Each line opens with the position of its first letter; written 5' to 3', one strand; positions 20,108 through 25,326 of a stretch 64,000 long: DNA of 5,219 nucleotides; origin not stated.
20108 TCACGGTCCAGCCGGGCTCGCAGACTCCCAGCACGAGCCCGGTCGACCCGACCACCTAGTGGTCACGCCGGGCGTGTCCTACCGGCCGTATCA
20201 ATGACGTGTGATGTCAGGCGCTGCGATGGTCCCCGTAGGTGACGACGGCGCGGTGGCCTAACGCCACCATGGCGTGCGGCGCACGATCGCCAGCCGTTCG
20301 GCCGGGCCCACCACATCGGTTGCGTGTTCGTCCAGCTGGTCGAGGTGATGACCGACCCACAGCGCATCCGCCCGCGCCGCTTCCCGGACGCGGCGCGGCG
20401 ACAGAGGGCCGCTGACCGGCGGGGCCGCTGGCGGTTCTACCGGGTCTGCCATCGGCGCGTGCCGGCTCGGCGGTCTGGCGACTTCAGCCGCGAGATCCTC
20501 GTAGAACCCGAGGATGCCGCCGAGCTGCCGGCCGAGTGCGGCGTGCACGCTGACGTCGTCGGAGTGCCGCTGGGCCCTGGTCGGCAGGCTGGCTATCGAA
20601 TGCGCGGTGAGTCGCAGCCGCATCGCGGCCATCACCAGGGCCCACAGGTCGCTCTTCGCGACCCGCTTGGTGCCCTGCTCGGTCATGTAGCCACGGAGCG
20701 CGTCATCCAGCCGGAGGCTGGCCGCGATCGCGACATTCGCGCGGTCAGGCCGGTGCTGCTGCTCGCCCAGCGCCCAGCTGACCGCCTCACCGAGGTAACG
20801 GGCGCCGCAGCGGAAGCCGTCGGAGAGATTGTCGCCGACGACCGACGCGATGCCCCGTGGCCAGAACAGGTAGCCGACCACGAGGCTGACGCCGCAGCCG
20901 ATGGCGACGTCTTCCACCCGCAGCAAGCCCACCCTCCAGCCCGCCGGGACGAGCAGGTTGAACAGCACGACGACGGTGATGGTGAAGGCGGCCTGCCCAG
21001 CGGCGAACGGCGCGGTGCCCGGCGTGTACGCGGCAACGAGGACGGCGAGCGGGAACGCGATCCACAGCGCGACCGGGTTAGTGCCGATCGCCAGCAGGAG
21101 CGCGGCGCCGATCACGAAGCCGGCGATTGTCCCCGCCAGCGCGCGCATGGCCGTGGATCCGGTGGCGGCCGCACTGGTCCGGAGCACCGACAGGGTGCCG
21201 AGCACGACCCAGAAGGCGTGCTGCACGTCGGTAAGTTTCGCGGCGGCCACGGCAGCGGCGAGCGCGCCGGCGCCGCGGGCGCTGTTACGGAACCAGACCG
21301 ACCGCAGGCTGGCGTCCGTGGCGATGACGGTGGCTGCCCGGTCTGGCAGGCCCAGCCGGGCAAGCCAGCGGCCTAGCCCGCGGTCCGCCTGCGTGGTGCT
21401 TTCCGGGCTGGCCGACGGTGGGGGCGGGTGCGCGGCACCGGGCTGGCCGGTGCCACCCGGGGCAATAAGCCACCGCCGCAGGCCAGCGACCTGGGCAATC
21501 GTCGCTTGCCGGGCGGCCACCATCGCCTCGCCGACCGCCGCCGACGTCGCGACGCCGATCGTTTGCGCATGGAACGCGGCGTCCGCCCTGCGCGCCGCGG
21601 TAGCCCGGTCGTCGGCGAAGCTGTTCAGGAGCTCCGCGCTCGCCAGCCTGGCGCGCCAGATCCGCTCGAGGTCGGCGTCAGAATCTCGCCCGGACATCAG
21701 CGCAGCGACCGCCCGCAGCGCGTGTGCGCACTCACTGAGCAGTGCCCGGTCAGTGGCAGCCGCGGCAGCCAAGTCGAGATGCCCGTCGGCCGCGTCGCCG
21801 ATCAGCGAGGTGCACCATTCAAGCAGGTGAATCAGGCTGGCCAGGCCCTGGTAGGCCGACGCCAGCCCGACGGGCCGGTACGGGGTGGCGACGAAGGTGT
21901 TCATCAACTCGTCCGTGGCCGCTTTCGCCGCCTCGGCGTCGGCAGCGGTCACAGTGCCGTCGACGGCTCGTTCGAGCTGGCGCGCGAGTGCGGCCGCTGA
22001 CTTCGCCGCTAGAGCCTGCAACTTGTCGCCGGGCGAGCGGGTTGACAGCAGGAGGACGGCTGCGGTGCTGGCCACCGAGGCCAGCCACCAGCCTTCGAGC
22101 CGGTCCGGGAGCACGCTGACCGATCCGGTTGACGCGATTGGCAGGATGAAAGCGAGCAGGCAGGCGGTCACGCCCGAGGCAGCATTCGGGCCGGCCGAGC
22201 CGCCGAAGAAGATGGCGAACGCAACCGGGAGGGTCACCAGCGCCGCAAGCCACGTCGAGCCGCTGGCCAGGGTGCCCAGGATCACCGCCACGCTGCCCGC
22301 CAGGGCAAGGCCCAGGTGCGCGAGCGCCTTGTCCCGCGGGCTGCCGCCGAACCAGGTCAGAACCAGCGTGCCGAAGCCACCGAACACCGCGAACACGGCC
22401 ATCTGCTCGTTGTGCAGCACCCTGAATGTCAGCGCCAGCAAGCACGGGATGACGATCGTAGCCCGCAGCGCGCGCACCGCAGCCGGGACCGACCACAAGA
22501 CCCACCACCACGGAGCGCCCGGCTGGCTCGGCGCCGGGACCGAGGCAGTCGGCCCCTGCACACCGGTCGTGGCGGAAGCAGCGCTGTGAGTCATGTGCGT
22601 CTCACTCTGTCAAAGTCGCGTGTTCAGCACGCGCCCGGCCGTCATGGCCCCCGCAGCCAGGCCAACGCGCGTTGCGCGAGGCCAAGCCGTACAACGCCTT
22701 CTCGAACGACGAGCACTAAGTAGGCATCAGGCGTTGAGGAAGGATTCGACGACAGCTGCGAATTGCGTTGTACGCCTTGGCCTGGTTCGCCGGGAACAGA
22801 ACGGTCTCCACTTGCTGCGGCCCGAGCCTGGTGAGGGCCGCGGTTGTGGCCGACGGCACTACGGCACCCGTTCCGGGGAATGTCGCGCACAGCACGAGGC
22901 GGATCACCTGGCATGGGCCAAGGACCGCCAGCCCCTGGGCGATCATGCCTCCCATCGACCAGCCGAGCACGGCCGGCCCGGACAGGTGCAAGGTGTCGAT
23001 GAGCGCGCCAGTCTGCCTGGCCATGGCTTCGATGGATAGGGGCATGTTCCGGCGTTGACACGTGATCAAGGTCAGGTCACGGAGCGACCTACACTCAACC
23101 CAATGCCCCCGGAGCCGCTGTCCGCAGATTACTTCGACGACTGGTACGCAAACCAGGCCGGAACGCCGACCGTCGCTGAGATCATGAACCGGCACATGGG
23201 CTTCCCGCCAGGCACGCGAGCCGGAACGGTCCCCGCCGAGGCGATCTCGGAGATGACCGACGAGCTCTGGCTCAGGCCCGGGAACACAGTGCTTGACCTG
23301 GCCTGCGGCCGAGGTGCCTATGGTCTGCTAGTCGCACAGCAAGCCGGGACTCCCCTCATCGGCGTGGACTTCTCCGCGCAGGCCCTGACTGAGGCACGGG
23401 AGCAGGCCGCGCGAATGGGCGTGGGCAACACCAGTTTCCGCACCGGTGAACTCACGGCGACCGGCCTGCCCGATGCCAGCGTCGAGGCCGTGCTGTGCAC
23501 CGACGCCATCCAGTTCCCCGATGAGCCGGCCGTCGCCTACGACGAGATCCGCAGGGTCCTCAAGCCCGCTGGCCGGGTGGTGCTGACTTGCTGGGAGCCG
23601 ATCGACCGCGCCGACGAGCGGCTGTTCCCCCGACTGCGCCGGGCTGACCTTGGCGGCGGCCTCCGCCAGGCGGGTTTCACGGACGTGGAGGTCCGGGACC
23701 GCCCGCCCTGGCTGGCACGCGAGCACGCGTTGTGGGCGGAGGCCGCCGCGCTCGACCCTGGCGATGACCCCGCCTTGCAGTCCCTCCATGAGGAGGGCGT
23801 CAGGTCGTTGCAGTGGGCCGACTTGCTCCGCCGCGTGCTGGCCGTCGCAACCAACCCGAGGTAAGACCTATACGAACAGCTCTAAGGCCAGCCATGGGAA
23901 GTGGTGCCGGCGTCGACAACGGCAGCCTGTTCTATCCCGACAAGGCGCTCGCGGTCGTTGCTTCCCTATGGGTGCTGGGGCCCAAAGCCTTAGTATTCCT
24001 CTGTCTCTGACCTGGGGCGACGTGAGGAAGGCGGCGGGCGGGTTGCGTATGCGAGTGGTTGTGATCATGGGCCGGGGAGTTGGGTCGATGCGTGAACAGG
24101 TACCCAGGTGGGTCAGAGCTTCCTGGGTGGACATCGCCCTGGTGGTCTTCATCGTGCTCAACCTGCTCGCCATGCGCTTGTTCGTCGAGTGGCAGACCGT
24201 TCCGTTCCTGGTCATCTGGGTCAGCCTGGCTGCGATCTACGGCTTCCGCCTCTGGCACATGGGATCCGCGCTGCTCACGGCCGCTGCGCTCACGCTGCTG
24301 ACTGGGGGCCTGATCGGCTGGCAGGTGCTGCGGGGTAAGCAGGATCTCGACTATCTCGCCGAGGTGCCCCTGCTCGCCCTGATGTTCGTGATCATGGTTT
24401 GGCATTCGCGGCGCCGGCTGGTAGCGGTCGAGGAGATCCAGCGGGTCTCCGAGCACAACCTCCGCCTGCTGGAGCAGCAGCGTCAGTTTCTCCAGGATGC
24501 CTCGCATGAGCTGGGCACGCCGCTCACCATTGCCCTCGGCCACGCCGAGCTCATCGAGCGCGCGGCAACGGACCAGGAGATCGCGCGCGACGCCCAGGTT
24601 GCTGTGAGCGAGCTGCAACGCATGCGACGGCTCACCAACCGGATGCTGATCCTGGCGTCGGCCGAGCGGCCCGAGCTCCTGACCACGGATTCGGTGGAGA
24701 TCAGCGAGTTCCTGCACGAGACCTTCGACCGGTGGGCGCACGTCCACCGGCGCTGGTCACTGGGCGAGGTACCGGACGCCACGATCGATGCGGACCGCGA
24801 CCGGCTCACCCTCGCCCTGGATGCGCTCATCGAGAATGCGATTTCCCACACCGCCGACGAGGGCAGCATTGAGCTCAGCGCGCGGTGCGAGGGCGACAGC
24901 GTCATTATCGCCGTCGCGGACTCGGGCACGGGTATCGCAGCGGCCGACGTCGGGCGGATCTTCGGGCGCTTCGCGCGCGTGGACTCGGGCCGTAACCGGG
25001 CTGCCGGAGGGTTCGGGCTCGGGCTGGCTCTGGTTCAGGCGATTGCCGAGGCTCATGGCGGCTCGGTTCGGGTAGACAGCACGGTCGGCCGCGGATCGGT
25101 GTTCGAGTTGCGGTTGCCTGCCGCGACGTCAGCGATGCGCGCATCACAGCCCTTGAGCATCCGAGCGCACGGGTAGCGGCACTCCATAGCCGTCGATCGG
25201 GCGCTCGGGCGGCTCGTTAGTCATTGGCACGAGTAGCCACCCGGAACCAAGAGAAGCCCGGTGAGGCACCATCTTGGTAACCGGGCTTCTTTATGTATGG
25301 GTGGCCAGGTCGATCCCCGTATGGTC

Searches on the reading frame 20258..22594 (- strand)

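Call 82: search_protein_families(library=pfam, proteins=[window:20258-22594:-], max_evalue=0.00001)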
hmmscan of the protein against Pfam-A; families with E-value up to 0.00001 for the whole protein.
window:20258-22594:- (778 aa): 2 families
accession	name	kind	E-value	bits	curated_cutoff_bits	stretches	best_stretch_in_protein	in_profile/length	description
PF13515.12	FUSC_2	-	2.9e-17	63.4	25.6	1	448-573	2-126/126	Fusaric acid resistance protein-like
PF04632.18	FUSC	-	1.1e-12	47.9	30.9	1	438-720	5-295/660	Fusaric acid resistance protein family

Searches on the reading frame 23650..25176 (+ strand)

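Call 82: search_protein_families(library=pfam, proteins=[window:23650-25176:+], max_evalue=0.00001)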
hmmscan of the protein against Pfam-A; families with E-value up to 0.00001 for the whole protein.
window:23650-25176:+ (508 aa): 2 families
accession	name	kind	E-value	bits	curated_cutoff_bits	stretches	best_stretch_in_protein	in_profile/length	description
PF02518.31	HATPase_c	-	2.1e-26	93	26.4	1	382-492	2-110/111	Histidine kinase-, DNA gyrase B-, and HSP90-like ATPase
PF00512.31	HisKA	-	2.8e-13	50.2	26.9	1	276-339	1-64/66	His Kinase A (phospho-acceptor) domain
